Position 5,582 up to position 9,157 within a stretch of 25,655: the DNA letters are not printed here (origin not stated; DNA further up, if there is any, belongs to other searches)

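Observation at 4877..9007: Stand-alone ArsR + rhodanese + fused Fe-S/Mo-enzyme module: candidate new cytoplasmic sulfur (or metalloid) redox system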

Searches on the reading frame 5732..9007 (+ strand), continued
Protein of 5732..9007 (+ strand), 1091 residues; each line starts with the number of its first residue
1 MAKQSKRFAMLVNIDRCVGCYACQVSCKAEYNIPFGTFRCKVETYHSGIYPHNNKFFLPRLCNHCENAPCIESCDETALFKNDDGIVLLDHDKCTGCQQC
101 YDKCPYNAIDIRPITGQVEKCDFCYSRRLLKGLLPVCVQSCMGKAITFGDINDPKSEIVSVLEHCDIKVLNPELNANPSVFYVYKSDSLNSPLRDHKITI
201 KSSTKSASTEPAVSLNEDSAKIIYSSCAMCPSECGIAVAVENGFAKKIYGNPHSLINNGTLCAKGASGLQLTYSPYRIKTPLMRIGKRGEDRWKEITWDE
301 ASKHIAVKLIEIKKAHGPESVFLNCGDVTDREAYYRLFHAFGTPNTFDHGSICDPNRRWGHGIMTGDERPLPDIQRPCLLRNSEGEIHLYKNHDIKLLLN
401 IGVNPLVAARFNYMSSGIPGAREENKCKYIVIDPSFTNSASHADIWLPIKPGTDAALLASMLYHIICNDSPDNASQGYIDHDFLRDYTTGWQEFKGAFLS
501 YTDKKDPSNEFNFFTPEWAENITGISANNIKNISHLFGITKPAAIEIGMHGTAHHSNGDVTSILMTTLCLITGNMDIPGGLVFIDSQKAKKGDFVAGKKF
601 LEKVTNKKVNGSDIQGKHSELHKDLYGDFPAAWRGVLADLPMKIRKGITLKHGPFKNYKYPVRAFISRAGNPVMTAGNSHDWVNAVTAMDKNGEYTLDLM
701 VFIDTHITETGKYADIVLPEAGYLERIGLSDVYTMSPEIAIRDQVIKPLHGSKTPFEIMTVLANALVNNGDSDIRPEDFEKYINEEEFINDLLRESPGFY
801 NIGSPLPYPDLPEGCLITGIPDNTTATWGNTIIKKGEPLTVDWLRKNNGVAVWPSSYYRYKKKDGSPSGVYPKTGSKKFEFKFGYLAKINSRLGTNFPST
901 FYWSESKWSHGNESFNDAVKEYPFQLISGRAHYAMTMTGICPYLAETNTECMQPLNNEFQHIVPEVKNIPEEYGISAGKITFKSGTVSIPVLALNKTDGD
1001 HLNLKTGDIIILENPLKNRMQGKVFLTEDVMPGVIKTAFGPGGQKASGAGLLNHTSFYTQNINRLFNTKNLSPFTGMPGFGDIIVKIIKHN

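Call 9: find_related_loci(query=window:5732-9004:+, collection=genome_contigs, flank=10000)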
Query window:5732-9004:+ (1091 aa) in genome_contigs; peptide patterns used: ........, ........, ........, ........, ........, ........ (x = any residue, [..] = any of these).
85 stretches matched a pattern; 43 encode a relative of the query (tblastn E <= 1e-3); 43 distinct loci.
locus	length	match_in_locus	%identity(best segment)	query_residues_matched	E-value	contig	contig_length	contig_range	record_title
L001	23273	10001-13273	89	1-1091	0e+0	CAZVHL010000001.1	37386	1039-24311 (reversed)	MAG TPA_asm: uncultured Nitrospiraceae bacterium isolate binchicken_co132_92 genome assembly, contig: NODE_260_length_37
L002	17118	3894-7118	66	1-1090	0e+0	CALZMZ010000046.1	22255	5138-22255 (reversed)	MAG: Thermodesulfovibrionia bacterium isolate FO_M_Nitrospirota_06 genome assembly, contig: scaffold_3377, whole genome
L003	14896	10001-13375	63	7-1089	0e+0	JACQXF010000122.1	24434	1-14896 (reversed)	MAG: Nitrospirae bacterium isolate NC_groundwater_1508_Pr4_B-0.1um_43_4 SR1-18-B1_scaffold_676102, whole genome shotgun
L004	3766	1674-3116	30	223-763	2e-59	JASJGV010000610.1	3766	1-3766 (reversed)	MAG: Desulfobacterales bacterium isolate ChS5.bin.23 ChesSed_k141_1624929, whole genome shotgun sequence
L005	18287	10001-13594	29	7-796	8e-56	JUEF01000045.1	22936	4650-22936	MAG: Peptococcaceae bacterium BICA1-8 BICA1a_1052889, whole genome shotgun sequence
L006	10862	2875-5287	29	4-797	5e-54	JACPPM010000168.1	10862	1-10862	MAG: Acidobacteria bacterium isolate NC_groundwater_627_Ag_B-0.1um_62_56 B_1_S1_Biohub_coassembly_k141_2500837, whole ge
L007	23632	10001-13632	29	5-784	4e-54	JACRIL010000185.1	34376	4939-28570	MAG: Planctomycetota bacterium isolate NC_groundwater_1802_Pr3_B-0.1um_59_14 SR-2_scaffold_141_2892696, whole genome sho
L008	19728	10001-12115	29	185-1089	6e-49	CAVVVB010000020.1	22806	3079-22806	MAG: uncultured Chloroflexia bacterium isolate MFD03726.bin.2.26 genome assembly, contig: contig_51705, whole genome sho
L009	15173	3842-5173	29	222-737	8e-47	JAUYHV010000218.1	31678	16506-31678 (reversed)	MAG: Dehalococcoidia bacterium isolate C24_maxbin.178 C24_k141_365029, whole genome shotgun sequence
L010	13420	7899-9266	27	219-748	1e-39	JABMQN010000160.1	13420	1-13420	MAG: Chloroflexota bacterium isolate bin.164 k141_4138319, whole genome shotgun sequence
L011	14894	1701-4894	36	7-579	3e-36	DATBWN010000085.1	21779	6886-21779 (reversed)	MAG TPA_asm: Dehalococcoidia bacterium isolate SMAG_U7542 k141_1106197, whole genome shotgun sequence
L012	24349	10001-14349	26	178-733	4e-35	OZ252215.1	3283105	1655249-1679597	MAG: Dehalococcoidia bacterium isolate f790cd15-5f21-4149-8e86-57a76e5ce5f8 genome assembly, chromosome: 1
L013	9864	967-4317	35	3-579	1e-34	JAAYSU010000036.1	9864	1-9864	MAG: Clostridiales bacterium isolate AS23ysBPME_42 51209_AS23, whole genome shotgun sequence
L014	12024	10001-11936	35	7-582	2e-52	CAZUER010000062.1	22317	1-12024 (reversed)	MAG TPA_asm: uncultured Desulfohalobiaceae bacterium isolate SRP141376_co2_327 genome assembly, contig: NODE_4866_length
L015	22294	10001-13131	38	5-582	3e-35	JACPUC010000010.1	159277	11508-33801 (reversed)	MAG: Candidatus Tectomicrobia bacterium isolate NC_groundwater_748_Ag_S-0.65um_67_15 S37_SO-6_scaffold_306383, whole gen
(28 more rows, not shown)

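Call 10: find_encoding_contigs(protein=P0002, flank=6000, max_places=3)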
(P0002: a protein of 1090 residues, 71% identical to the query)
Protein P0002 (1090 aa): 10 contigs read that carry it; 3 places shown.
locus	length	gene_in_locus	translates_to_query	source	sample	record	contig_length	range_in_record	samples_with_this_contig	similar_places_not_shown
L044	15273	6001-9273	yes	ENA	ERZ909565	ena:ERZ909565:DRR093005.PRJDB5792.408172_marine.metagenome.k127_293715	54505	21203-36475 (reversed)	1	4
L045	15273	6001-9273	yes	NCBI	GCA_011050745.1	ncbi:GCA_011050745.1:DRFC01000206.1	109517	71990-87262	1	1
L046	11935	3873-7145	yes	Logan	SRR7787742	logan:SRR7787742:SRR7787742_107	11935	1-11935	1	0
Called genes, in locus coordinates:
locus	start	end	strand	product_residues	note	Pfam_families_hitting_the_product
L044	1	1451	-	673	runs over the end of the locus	-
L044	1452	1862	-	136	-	-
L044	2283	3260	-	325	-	PF13557:Phenol_MetA_deg (weak)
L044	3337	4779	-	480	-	PF13506:Glyco_transf_21, PF00535:Glycos_transf_2, PF13641:Glyco_tranf_2_3, PF13632:Glyco_trans_2_3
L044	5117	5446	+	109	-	PF12802:MarR_2 (weak), PF12840:HTH_20, PF01022:HTH_5, PF13601:HTH_34 (weak)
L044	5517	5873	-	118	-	PF00581:Rhodanese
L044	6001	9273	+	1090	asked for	PF12797:Fer4_2 (faint), PF14697:Fer4_21 (faint), PF13247:Fer4_11, PF00037:Fer4, PF12837:Fer4_6 (weak), PF04879:Molybdop_Fe4S4, PF00384:Molybdopterin, PF01568:Molydop_binding (weak)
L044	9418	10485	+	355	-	PF01817:CM_2, PF00800:PDT, PF01842:ACT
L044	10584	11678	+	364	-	PF00155:Aminotran_1_2, PF00266:Aminotran_5, PF01053:Cys_Met_Meta_PP (weak), PF04864:Alliinase_C (weak)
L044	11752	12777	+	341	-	PF18152:DAHP_snth_FXD, PF00793:DAHP_synth_1, PF03102:NeuB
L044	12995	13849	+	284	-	PF03446:NAD_binding_2, PF03807:F420_oxidored, PF02153:PDH_N, PF20463:PDH_C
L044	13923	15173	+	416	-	PF00275:EPSP_synthase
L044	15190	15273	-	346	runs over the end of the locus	PF01594:AI-2E_transport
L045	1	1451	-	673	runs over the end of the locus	-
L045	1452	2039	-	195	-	-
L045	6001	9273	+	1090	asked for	PF12797:Fer4_2 (faint), PF14697:Fer4_21 (faint), PF13247:Fer4_11, PF00037:Fer4, PF12837:Fer4_6 (weak), PF04879:Molybdop_Fe4S4, PF00384:Molybdopterin, PF01568:Molydop_binding (weak)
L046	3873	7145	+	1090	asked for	PF12797:Fer4_2 (faint), PF14697:Fer4_21 (faint), PF13247:Fer4_11, PF00037:Fer4, PF12837:Fer4_6 (weak), PF04879:Molybdop_Fe4S4, PF00384:Molybdopterin, PF01568:Molydop_binding (weak)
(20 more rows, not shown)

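Call 11: find_encoding_contigs(protein=P0044, flank=6000, max_places=2)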
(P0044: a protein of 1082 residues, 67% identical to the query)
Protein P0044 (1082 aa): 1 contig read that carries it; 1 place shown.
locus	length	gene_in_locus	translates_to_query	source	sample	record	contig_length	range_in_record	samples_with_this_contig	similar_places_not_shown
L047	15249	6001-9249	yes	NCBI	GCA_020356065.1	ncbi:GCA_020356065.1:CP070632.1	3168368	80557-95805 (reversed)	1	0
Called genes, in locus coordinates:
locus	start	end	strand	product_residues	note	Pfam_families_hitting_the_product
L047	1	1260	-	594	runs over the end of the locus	-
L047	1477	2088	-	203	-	-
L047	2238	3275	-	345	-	-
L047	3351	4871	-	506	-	PF13506:Glyco_transf_21, PF00535:Glycos_transf_2, PF13641:Glyco_tranf_2_3, PF13632:Glyco_trans_2_3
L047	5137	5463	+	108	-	PF12802:MarR_2 (weak), PF12840:HTH_20 (weak), PF01022:HTH_5, PF13601:HTH_34 (weak)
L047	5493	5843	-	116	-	PF00581:Rhodanese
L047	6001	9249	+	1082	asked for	PF12797:Fer4_2 (faint), PF12837:Fer4_6 (faint), PF13237:Fer4_10 (faint), PF13247:Fer4_11, PF00037:Fer4 (weak), PF04879:Molybdop_Fe4S4, PF00384:Molybdopterin, PF01568:Molydop_binding, +1 more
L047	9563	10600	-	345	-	PF07238:PilZ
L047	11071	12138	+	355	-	PF01817:CM_2, PF00800:PDT, PF01842:ACT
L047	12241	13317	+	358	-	PF00155:Aminotran_1_2, PF00266:Aminotran_5, PF01053:Cys_Met_Meta_PP (weak)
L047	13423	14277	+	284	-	PF03446:NAD_binding_2 (weak), PF03807:F420_oxidored, PF02153:PDH_N, PF20463:PDH_C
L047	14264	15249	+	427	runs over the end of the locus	PF00275:EPSP_synthase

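Call 12: find_encoding_contigs(protein=P0116, flank=6000, max_places=2)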
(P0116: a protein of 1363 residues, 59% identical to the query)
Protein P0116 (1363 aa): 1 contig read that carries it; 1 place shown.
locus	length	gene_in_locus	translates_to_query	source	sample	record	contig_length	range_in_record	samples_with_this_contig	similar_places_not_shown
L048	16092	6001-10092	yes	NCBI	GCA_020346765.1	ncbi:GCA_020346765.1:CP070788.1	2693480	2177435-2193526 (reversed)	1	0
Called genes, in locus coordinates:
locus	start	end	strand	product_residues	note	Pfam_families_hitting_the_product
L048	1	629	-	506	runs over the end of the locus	PF13506:Glyco_transf_21, PF00535:Glycos_transf_2, PF13641:Glyco_tranf_2_3, PF13632:Glyco_trans_2_3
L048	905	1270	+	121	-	PF12802:MarR_2 (weak), PF12840:HTH_20, PF01022:HTH_5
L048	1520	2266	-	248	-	PF01925:TauE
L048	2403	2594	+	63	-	-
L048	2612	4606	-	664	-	PF02922:CBM_48, PF00128:Alpha-amylase, PF21156:ISOA1-3_C, PF21331:Isoamylase_C (faint)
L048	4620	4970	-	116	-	PF00581:Rhodanese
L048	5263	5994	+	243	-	PF00528:BPD_transp_1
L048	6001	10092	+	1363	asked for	PF00528:BPD_transp_1, PF13247:Fer4_11, PF04879:Molybdop_Fe4S4, PF00384:Molybdopterin, PF01568:Molydop_binding (weak)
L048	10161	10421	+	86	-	-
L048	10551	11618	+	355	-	PF01817:CM_2, PF00800:PDT, PF01842:ACT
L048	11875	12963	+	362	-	PF00155:Aminotran_1_2, PF00266:Aminotran_5, PF01053:Cys_Met_Meta_PP (weak), PF04864:Alliinase_C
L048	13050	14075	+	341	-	PF18152:DAHP_snth_FXD, PF00793:DAHP_synth_1, PF03102:NeuB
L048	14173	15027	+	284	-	PF03446:NAD_binding_2 (weak), PF03807:F420_oxidored, PF02153:PDH_N, PF20463:PDH_C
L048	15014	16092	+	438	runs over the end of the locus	PF00275:EPSP_synthase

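Call 14: search_protein_families(library=ncbifam, proteins=[L048:5263-5994:+, L048:6001-6900:+, L048:1520-2266:-, L048:905-1270:+, L048:4620-4970:-, L048:10161-10421:+], max_evalue=0.001)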
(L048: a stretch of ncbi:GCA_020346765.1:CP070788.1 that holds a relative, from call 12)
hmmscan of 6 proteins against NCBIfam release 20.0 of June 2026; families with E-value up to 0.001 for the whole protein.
L048:5263-5994:+ (243 aa): 10 families
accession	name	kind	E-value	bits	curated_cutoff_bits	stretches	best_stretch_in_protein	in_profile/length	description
NF007028.0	PRK09494.1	equivalog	9.7e-29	100.8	303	1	19-233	12-218/219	glutamine ABC transporter permease GlnP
NF011687.0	PRK15107.1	equivalog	5.8e-25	88.5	318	1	6-230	2-222/224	glutamate/aspartate ABC transporter permease GltK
TIGR03003.1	ectoine_ehuD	equivalog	1e-23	84.4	205.2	1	8-231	1-212/212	ectoine/hydroxyectoine ABC transporter permease subunit EhuD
NF011680.0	PRK15100.1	equivalog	1.1e-22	81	300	1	21-231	14-214/222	cystine ABC transporter permease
TIGR03004.1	ectoine_ehuC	equivalog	1.2e-20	74.3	196.95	1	20-232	5-207/214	ectoine/hydroxyectoine ABC transporter permease subunit EhuC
NF011651.0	PRK15069.1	subfamily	9.8e-18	64.4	306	1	10-230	10-227/237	histidine ABC transporter permease HisM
NF008337.0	PRK11123.1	equivalog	4.1e-16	59.2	277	1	22-230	7-229/238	arginine ABC transporter permease ArtQ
NF011714.0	PRK15135.1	subfamily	1.9e-15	57.3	319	1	17-231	4-219/228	histidine ABC transporter permease HisQ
NF008336.0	PRK11122.1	equivalog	7.2e-14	52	248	1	18-230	4-214/222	arginine ABC transporter permease ArtM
TIGR01726.1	HEQRo_perm_3TM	subfamily_domain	9.8e-14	51.7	42.2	1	21-125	4-98/99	ABC transporter permease subunit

L048:6001-6900:+ (300 aa): 19 families
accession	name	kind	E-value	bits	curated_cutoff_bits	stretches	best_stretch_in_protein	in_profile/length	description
TIGR03003.1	ectoine_ehuD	equivalog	4.2e-32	111.8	205.2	1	26-187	17-177/212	ectoine/hydroxyectoine ABC transporter permease subunit EhuD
NF007028.0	PRK09494.1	equivalog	3.5e-31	108.7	303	1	25-225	18-218/219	glutamine ABC transporter permease GlnP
NF011680.0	PRK15100.1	equivalog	1.8e-30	106.5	300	1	28-224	21-215/222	cystine ABC transporter permease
TIGR03004.1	ectoine_ehuC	equivalog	1.8e-30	106.4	196.95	1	29-223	14-206/214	ectoine/hydroxyectoine ABC transporter permease subunit EhuC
NF011687.0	PRK15107.1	equivalog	8.9e-29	101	318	1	25-215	19-215/224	glutamate/aspartate ABC transporter permease GltK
TIGR01726.1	HEQRo_perm_3TM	subfamily_domain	1.4e-19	70.5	42.2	1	25-117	8-99/99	ABC transporter permease subunit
NF008337.0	PRK11123.1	equivalog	4e-18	65.8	277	1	91-224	99-231/238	arginine ABC transporter permease ArtQ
NF008336.0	PRK11122.1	equivalog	6.1e-16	58.8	248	1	25-222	11-214/222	arginine ABC transporter permease ArtM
NF011651.0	PRK15069.1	subfamily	1.6e-14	53.8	306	1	25-181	22-187/237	histidine ABC transporter permease HisM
NF011714.0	PRK15135.1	subfamily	2.8e-08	33.9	319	1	25-186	12-183/228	histidine ABC transporter permease HisQ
NF011569.0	PRK14993.1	equivalog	8.4e-08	31.9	416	1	262-299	40-77/244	tetrathionate reductase subunit TtrB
NF041782.1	mnquin_red_QrcC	equivalog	4.7e-07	29.7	400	1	266-293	1-28/239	menaquinone reductase iron-sulfur cluster-binding subunit QrcC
NF008049.0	PRK10782.1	subfamily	1.5e-06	28.1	212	1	27-189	18-182/217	methionine ABC transporter permease MetI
TIGR01660.1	narH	equivalog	3.2e-05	22.5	524.05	1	267-287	8-28/492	nitrate reductase subunit beta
TIGR01582.1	FDH-beta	equivalog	6.6e-05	22.1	334.7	1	258-291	14-47/283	formate dehydrogenase subunit beta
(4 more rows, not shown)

L048:1520-2266:- (248 aa): 1 family
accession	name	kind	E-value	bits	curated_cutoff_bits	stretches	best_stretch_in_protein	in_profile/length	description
NF007909.0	PRK10621.1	equivalog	1.1e-21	77.4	383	1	8-246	14-250/266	hypothetical protein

L048:905-1270:+ (121 aa): 11 families
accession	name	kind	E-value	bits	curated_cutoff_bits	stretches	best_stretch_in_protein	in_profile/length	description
NF033788.1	HTH_metalloreg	subfamily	4.5e-22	77.6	55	1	26-93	3-71/77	metalloregulator ArsR/SmtB family transcription factor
NF033789.1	repress_SdpR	subfamily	6.5e-11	42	100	1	28-91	2-65/79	autorepressor SdpR family transcription factor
NF040642.1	sulf_sens_BigR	equivalog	8.4e-10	38.6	155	1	25-93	11-79/95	sulfite-sensing transcriptional repressor BigR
NF045707.1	Dbac_1936_reg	equivalog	1.9e-09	37.4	115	1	24-93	7-76/99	ArsR/SmtB-type metalloregulator TsoR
NF041413.1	ArsR_Rv2640c_fam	equivalog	1.8e-08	34.8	155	1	19-110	27-118/118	Rv2640c family ArsR-like transcriptional regulator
NF007528.0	PRK10141.1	subfamily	9.4e-08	31.9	97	1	25-94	7-77/117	metalloregulator ArsR/SmtB family transcription factor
NF047906.1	CdPbTransRegCmtR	equivalog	1e-07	31.8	150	1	28-94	15-81/104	Cd(II)/Pb(II)-sensing metalloregulatory transcriptional regulator CmtR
TIGR01884.1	cas_HTH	subfamily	1.1e-05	24.9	60.2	1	24-90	132-198/202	CRISPR-associated CARF protein Csa3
NF053602.1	Phr_regulator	exception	2.6e-05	23.9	320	1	26-86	4-64/191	heat shock transcription regulator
TIGR02702.1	SufR_cyano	equivalog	0.0002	21.1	178.8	1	38-100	5-74/208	iron-sulfur cluster biosynthesis transcriptional regulator SufR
NF047699.2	sulf_reg_SurR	exception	0.00054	19.7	250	0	26-62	155-192/221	sulfur metabolism transcriptional regulator SurR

L048:4620-4970:- (116 aa): 7 families
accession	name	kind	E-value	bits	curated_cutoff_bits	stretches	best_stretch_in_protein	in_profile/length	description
NF041203.1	rhodanese_LYCAU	equivalog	5.3e-08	32.6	115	1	17-115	25-125/126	rhodanese-related (seleno)protein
NF045694.1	seleno_TsoB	exception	2.9e-05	22.3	805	1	15-114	47-157/572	rhodanese/DsbD fusion-like selenoprotein TsoB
NF045521.1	rhoda_near_glyco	subfamily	0.0001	22.1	145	1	27-115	30-117/144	rhodanese homology domain-containing protein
NF008557.0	PRK11493.1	equivalog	0.00023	20.4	250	1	67-114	232-278/281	3-mercaptopyruvate sulfurtransferase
NF006444.0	PRK08762.1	equivalog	0.0003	19.5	449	1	26-114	27-115/387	molybdopterin-synthase adenylyltransferase MoeB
NF005902.0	PRK07878.1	equivalog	0.00041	19.4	647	1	13-108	288-383/392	adenylyltransferase/sulfurtransferase MoeZ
NF005646.0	PRK07411.1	equivalog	0.00065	18.9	633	1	13-108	283-381/390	molybdopterin-synthase adenylyltransferase MoeB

L048:10161-10421:+ (86 aa): 0 families
